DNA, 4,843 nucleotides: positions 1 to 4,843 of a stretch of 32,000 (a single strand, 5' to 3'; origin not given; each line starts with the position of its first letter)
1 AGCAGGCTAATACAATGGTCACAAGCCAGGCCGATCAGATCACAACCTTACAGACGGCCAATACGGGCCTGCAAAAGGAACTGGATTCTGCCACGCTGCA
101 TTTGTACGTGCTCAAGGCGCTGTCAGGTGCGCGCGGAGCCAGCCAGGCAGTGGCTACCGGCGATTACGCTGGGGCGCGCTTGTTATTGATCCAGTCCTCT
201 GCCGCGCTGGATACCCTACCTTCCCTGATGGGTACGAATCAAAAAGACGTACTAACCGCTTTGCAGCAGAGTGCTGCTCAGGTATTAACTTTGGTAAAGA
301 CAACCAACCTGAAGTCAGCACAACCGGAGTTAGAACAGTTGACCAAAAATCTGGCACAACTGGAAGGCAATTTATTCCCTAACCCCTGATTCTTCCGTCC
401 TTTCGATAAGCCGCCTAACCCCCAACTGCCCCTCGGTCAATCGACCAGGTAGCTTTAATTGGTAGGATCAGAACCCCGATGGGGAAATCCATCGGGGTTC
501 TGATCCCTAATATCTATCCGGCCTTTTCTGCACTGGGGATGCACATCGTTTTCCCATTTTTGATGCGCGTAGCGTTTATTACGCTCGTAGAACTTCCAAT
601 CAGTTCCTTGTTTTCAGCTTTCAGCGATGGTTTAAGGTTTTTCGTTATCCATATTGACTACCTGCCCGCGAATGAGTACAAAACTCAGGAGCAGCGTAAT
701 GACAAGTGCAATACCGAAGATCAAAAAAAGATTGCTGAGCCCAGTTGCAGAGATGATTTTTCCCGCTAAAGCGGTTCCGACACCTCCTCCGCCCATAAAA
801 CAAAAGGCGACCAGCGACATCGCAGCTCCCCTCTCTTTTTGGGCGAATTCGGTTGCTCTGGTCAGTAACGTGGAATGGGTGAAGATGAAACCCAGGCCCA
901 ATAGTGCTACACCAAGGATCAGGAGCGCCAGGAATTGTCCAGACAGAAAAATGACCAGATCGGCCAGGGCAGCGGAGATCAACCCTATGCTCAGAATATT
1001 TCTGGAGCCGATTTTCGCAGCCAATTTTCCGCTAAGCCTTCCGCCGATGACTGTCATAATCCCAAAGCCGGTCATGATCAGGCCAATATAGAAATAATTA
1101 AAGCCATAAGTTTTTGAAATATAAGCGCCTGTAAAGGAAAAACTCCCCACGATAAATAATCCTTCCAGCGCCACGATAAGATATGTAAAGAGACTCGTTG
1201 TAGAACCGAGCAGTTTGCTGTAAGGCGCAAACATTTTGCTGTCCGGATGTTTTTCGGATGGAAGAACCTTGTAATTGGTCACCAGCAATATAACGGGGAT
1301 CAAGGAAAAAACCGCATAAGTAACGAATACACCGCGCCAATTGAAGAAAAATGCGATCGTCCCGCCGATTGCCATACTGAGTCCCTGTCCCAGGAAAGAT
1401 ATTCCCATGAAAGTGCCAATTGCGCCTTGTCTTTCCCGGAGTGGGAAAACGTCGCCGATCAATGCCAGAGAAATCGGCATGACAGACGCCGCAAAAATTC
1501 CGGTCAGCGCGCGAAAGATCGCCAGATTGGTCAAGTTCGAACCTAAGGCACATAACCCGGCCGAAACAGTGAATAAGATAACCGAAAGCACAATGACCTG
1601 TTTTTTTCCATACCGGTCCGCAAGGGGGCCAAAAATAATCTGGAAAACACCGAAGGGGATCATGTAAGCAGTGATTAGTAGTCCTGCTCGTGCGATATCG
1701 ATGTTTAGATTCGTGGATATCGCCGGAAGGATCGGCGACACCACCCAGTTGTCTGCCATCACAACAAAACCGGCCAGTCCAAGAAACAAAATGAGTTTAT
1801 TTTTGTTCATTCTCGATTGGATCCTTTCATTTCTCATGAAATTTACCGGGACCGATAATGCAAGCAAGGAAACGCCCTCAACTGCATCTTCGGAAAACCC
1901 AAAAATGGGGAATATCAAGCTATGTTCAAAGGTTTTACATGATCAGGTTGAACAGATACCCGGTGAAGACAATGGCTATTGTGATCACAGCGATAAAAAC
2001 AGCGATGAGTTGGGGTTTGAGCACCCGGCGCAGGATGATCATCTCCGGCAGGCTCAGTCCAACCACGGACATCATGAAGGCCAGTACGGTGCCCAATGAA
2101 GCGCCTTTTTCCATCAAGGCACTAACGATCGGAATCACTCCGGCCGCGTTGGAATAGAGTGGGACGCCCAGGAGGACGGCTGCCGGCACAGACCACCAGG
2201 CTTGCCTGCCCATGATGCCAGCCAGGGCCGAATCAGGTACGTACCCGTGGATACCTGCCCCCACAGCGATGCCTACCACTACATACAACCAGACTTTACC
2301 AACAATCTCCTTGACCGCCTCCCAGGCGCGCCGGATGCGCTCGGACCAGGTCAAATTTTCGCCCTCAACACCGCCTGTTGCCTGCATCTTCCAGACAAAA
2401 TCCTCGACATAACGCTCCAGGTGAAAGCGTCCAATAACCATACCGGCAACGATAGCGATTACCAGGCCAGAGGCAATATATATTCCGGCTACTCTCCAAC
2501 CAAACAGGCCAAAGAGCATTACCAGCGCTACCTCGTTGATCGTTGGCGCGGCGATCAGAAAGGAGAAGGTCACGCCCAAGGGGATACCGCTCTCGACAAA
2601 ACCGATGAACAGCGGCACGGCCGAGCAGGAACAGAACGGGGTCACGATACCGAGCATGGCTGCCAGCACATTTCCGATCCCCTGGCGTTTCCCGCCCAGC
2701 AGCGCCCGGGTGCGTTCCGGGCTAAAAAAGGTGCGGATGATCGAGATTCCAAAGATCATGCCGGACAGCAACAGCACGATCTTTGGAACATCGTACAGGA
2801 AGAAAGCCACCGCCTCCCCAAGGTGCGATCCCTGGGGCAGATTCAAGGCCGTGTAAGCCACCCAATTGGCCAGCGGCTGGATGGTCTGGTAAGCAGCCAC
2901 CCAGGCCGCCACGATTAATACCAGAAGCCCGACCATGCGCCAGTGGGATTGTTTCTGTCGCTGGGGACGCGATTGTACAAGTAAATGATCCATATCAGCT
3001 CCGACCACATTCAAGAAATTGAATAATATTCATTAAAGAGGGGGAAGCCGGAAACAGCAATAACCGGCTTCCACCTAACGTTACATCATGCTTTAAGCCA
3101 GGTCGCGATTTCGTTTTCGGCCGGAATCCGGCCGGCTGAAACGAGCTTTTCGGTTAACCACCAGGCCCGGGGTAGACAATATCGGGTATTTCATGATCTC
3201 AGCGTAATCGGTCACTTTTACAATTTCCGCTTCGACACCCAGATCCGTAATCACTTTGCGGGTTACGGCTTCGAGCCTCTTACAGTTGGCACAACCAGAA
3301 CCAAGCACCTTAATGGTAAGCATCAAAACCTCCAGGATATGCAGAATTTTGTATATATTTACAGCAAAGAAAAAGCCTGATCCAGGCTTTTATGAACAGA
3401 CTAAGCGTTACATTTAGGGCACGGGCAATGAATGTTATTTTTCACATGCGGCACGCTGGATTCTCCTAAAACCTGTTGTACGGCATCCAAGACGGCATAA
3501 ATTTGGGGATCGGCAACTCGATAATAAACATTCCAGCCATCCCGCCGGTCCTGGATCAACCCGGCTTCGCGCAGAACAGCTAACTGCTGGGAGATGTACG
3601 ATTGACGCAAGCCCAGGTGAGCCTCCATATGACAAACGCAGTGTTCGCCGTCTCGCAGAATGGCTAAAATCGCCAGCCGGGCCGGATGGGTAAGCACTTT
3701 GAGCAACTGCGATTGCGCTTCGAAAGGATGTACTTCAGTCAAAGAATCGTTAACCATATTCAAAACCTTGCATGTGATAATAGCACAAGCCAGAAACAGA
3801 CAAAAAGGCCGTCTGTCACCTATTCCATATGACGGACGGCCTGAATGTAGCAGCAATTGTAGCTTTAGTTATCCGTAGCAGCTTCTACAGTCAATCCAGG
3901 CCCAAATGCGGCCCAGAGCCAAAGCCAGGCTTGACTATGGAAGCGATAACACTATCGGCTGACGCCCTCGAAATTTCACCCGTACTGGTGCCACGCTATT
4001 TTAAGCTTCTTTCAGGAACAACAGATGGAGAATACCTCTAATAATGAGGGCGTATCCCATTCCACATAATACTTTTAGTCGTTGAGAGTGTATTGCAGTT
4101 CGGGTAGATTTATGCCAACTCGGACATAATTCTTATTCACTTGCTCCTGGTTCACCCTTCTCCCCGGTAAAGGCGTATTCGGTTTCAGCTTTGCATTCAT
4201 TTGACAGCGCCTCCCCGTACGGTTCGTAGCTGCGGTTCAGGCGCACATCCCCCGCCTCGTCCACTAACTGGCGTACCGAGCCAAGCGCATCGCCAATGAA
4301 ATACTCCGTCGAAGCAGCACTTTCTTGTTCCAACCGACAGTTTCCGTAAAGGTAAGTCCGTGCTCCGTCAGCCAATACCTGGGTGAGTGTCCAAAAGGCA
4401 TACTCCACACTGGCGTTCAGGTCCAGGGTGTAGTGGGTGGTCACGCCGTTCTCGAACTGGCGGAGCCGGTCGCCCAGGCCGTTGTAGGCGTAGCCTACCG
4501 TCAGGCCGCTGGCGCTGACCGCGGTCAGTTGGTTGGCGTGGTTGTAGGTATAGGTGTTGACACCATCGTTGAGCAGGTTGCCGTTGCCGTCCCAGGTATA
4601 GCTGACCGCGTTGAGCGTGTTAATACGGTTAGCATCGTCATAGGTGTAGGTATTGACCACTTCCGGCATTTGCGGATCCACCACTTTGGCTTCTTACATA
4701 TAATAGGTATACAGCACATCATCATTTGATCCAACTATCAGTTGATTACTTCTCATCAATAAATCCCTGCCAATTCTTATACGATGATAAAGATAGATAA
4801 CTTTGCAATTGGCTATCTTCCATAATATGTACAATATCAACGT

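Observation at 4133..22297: Orphan-only array of nine rhs C-terminal toxin/immunity cassettes with no full-length rhs parent in cis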

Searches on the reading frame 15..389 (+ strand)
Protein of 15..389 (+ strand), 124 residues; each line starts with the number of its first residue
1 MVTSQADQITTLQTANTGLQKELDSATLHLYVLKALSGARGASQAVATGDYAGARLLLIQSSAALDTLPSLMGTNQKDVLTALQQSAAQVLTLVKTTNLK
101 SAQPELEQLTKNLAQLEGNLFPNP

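Call 64: search_protein_families(library=pfam, proteins=[window:15-389:+], max_evalue=0.01)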
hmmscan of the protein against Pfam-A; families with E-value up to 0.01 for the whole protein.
window:15-389:+ (124 aa): 1 family
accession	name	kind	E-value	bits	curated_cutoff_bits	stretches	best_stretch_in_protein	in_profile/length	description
PF15960.10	DUF4763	-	0.00097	18.9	30.1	0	75-123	19-67/236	Domain of unknown function (DUF4763)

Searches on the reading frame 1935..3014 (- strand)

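Call 28: search_protein_families(library=pfam, proteins=[window:1935-3014:-], max_evalue=0.001)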
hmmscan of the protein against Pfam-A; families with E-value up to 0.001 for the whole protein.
window:1935-3014:- (359 aa): 1 family
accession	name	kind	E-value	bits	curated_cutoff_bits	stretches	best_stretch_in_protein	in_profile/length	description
PF03773.19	ArsP_1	-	1.7e-72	244.5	32.3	1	64-356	1-293/294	Predicted permease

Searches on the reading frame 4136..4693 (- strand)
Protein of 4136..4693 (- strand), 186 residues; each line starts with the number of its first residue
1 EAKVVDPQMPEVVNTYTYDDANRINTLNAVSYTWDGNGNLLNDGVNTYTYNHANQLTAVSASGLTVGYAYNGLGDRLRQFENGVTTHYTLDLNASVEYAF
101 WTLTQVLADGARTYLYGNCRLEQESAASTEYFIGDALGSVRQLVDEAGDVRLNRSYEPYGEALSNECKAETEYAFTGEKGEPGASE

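Call 5: search_protein_families(library=pfam, proteins=[window:4136-4693:-], max_evalue=0.01)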
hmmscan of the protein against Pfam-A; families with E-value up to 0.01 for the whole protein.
window:4136-4693:- (186 aa): 2 families
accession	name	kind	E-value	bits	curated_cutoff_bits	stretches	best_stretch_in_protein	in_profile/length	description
PF25023.1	TEN_YD-shell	-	1.7e-05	23.6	50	1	12-79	667-736/909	Teneurin YD-shell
PF05593.20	RHS_repeat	-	2.5e-05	25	22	1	50-76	1-28/38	RHS Repeat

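Call 6: search_protein_families(library=ncbifam, proteins=[window:4136-4693:-], max_evalue=0.01)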
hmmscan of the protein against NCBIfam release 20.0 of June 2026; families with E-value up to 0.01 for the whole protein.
window:4136-4693:- (186 aa): 1 family
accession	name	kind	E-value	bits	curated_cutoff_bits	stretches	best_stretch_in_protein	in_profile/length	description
TIGR01643.1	YD_repeat_2x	repeat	0.006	17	15.8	0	50-89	1-42/42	YD repeat-containing protein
